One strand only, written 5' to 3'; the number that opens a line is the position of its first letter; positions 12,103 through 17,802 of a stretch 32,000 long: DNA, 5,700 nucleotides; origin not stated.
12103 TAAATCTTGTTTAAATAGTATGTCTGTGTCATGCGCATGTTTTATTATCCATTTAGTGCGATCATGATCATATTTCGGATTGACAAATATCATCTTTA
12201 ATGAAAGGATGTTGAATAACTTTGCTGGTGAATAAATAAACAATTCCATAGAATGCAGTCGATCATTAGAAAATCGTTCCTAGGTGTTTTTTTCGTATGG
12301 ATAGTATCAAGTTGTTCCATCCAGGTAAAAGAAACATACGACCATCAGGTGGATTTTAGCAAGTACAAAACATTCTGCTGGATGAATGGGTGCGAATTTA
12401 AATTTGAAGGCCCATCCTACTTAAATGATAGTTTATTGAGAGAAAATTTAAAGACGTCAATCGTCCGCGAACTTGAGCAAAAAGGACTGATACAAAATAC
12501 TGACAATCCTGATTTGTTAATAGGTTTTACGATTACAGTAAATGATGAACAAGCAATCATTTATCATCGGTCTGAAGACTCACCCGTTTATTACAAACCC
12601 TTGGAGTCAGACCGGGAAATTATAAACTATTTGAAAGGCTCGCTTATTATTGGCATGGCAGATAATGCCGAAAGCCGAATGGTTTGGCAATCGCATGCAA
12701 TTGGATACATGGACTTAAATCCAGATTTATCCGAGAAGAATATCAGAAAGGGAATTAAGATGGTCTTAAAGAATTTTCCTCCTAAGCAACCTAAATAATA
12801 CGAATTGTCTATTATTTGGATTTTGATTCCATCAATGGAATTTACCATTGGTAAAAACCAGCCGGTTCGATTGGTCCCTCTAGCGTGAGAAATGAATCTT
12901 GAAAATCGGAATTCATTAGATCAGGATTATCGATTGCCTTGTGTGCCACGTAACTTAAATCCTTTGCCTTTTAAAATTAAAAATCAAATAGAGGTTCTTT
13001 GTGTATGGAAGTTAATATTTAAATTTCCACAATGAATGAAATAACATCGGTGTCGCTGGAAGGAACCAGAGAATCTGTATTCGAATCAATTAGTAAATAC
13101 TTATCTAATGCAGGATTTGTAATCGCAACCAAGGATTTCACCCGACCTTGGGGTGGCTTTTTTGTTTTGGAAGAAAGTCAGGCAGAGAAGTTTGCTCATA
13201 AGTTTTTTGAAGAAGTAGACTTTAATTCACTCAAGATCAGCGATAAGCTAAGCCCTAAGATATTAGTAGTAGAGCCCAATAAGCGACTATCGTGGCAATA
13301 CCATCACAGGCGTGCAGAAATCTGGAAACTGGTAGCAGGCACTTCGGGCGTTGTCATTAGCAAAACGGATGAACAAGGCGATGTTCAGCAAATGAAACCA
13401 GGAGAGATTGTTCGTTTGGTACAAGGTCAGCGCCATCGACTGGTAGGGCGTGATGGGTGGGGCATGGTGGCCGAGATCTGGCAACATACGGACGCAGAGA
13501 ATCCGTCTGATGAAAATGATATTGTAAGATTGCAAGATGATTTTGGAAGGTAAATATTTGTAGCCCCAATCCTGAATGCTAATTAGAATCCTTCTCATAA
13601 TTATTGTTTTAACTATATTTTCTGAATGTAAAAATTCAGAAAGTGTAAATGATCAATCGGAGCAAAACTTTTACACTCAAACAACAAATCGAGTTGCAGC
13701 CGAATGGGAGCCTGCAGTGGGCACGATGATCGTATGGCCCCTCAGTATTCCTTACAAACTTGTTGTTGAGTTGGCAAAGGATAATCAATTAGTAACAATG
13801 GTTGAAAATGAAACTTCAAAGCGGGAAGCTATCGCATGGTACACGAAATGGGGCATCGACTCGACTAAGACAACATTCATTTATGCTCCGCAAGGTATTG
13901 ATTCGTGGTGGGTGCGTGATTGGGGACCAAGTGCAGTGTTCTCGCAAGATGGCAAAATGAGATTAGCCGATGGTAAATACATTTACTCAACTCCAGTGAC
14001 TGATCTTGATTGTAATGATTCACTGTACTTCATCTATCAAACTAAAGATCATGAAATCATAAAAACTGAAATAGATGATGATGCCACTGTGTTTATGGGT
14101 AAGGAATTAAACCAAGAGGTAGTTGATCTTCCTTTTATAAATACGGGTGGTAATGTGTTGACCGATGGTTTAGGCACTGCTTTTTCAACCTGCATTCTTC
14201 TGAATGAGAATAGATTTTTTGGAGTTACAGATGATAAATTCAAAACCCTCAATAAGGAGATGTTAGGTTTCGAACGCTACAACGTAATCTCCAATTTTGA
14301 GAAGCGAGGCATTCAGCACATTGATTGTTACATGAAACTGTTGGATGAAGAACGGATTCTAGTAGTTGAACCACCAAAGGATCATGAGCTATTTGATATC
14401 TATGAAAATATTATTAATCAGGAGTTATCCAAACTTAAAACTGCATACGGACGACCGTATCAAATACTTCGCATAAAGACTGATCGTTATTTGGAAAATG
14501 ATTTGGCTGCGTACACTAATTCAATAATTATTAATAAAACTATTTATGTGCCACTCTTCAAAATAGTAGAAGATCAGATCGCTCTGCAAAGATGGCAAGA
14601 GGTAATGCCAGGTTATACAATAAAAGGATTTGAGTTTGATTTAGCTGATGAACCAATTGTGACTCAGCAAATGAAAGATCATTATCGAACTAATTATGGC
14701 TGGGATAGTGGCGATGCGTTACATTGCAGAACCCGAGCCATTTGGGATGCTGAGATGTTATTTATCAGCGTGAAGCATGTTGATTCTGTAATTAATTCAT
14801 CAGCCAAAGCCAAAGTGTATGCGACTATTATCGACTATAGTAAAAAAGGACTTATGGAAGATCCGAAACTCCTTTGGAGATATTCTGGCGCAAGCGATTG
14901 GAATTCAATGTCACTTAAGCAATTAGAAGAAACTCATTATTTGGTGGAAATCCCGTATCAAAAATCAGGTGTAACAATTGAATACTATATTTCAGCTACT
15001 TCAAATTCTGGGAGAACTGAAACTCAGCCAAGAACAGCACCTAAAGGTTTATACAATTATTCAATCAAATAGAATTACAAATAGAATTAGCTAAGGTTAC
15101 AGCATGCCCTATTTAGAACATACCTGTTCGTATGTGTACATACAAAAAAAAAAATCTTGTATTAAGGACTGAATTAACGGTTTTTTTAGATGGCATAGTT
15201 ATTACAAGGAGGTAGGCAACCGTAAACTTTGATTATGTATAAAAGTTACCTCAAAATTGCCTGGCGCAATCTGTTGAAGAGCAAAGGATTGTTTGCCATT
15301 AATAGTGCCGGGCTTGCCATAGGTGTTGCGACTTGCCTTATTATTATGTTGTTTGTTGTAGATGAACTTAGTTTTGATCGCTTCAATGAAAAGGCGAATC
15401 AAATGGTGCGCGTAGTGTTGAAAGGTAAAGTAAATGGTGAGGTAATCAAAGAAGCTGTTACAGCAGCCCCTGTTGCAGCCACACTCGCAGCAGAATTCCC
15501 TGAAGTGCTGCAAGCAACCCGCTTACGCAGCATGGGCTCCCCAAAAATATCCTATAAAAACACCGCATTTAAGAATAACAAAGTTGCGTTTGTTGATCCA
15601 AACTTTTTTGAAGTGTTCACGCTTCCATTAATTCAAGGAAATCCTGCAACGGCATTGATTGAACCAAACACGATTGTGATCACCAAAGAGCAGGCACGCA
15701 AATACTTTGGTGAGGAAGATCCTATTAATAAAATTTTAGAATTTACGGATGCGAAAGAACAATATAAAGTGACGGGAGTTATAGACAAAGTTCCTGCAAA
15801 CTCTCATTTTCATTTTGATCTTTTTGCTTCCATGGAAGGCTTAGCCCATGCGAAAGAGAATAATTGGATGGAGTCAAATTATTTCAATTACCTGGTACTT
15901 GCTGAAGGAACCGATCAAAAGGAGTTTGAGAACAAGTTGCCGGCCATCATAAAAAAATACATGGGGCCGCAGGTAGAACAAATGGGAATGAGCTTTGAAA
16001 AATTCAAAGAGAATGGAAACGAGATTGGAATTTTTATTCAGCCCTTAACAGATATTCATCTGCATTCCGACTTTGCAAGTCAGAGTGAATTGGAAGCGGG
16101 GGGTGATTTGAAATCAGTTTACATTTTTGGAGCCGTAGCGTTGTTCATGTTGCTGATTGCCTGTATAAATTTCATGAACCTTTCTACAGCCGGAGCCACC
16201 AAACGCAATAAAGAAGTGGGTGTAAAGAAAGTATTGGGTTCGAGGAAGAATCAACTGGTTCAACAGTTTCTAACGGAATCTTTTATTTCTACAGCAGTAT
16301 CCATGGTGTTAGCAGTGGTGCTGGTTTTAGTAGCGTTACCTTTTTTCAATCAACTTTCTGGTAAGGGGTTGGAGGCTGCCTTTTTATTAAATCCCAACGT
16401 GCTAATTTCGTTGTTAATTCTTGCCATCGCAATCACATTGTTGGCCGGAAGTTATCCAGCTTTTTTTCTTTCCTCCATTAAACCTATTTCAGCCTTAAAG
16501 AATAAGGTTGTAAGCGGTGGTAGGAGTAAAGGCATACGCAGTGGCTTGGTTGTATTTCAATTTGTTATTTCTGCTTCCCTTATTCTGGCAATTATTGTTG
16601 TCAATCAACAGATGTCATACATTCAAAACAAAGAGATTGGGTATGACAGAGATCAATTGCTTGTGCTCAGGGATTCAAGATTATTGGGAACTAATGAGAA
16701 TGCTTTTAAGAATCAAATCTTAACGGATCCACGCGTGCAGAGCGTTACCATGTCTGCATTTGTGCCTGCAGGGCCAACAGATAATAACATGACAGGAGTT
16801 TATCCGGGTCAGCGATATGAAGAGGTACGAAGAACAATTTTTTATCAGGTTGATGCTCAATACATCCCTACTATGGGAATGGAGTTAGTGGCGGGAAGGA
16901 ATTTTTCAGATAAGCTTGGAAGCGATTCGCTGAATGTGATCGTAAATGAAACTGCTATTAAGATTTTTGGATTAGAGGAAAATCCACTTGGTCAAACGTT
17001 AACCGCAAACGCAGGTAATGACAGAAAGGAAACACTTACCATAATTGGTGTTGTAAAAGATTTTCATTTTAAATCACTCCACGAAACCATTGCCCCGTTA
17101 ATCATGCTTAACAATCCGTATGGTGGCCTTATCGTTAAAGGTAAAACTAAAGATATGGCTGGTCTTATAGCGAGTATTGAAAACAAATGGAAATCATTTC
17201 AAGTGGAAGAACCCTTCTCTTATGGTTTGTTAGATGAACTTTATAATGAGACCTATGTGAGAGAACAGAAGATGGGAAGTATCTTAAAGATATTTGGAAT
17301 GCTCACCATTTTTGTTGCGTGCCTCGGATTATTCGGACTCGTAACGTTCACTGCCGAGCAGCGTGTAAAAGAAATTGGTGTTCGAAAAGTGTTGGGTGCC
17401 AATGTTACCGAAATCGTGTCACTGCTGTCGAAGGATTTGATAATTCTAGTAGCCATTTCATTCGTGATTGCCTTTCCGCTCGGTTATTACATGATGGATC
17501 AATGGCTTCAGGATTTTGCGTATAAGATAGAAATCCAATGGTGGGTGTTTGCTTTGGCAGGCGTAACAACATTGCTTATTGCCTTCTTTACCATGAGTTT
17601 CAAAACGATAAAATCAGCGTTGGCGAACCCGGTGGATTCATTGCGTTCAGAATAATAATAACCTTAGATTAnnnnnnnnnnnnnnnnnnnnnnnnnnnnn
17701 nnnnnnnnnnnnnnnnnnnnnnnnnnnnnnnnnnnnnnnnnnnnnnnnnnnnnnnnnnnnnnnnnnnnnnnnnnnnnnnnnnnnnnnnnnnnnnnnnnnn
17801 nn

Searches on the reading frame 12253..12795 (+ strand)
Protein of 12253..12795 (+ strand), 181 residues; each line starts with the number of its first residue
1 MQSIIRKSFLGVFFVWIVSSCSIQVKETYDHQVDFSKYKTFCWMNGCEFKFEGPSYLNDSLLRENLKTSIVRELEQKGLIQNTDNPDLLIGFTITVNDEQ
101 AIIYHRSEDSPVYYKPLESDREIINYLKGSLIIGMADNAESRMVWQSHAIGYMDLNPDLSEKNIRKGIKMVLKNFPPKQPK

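Call 10: search_protein_families(library=pfam, proteins=[window:12253-12795:+], max_evalue=0.001)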
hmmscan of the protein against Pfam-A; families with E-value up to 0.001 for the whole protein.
window:12253-12795:+ (181 aa): 1 family
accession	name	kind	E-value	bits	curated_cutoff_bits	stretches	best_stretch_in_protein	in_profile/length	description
PF13590.11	DUF4136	-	8.6e-28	98.1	32.8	1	25-177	1-152/152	Domain of unknown function (DUF4136)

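Call 84: search_protein_families(library=padloc, proteins=[window:12253-12795:+], max_evalue=0.00001)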
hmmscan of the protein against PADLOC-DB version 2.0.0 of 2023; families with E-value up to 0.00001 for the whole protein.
window:12253-12795:+ (181 aa): 0 families

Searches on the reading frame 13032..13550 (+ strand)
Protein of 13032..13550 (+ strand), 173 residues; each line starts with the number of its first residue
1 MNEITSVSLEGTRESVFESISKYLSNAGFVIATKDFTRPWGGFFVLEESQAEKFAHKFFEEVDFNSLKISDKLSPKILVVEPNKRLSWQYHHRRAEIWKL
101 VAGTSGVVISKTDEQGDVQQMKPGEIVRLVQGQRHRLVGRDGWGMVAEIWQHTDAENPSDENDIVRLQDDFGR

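Call 10: search_protein_families(library=pfam, proteins=[window:13032-13550:+], max_evalue=0.001)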
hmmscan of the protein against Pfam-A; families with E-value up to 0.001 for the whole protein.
window:13032-13550:+ (173 aa): 1 family
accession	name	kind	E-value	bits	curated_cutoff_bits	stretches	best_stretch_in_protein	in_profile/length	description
PF01050.24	MannoseP_isomer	-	1.7e-10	41.5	23.6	1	63-169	18-116/116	Mannose-6-phosphate isomerase C-terminal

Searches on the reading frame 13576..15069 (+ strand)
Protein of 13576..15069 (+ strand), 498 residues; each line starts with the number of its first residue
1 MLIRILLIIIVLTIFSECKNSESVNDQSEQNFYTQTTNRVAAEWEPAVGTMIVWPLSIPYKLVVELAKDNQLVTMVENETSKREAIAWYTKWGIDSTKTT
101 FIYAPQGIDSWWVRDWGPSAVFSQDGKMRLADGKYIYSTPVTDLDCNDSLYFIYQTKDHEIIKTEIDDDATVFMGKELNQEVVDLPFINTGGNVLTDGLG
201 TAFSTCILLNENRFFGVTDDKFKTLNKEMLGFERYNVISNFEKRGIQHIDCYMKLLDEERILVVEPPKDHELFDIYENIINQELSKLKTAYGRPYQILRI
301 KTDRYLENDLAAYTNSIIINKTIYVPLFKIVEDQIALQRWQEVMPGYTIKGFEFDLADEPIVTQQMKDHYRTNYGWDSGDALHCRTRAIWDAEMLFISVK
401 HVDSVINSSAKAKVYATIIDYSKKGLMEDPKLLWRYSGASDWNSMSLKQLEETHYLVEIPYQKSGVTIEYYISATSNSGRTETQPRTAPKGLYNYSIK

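Call 10: search_protein_families(library=pfam, proteins=[window:13576-15069:+], max_evalue=0.001)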
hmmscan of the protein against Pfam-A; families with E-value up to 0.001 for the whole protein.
window:13576-15069:+ (498 aa): 1 family
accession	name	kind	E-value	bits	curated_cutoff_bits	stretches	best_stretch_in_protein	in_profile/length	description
PF04371.20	PAD_porph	-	6.1e-28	98.4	25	1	40-352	2-301/321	Porphyromonas-type peptidyl-arginine deiminase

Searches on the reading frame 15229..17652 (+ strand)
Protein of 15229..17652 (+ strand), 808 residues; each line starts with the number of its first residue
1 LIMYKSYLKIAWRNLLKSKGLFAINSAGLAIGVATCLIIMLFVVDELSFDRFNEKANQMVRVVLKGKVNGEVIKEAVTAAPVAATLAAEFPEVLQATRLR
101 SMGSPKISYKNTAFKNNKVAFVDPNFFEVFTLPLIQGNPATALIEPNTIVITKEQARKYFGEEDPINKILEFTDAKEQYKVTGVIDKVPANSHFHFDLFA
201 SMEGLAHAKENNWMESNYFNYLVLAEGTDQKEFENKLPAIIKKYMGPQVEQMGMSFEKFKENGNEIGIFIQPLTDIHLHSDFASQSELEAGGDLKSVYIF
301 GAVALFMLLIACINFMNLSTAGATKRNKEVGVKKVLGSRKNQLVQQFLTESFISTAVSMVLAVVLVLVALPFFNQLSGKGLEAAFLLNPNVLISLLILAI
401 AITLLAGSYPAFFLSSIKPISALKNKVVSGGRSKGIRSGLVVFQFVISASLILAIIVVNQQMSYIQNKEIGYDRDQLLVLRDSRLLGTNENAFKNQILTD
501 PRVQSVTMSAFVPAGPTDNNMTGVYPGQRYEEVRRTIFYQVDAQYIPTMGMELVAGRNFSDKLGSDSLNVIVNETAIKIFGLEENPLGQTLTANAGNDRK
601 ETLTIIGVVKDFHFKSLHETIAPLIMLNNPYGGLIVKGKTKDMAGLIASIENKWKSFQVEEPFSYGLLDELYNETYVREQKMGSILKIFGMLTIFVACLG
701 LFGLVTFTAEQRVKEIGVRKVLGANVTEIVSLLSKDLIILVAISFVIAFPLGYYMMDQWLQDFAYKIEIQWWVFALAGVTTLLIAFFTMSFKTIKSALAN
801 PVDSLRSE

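Call 10: search_protein_families(library=pfam, proteins=[window:15229-17652:+], max_evalue=0.001)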
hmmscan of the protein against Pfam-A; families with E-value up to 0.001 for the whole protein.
window:15229-17652:+ (808 aa): 2 families
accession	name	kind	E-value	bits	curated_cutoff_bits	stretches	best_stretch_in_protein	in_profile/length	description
PF12704.14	MacB_PCD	-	6.2e-33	115.3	27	2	23-238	2-205/207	MacB-like periplasmic core domain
PF02687.27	FtsX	-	8.7e-29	100.5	25.5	2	302-419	2-120/120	FtsX-like permease C-terminal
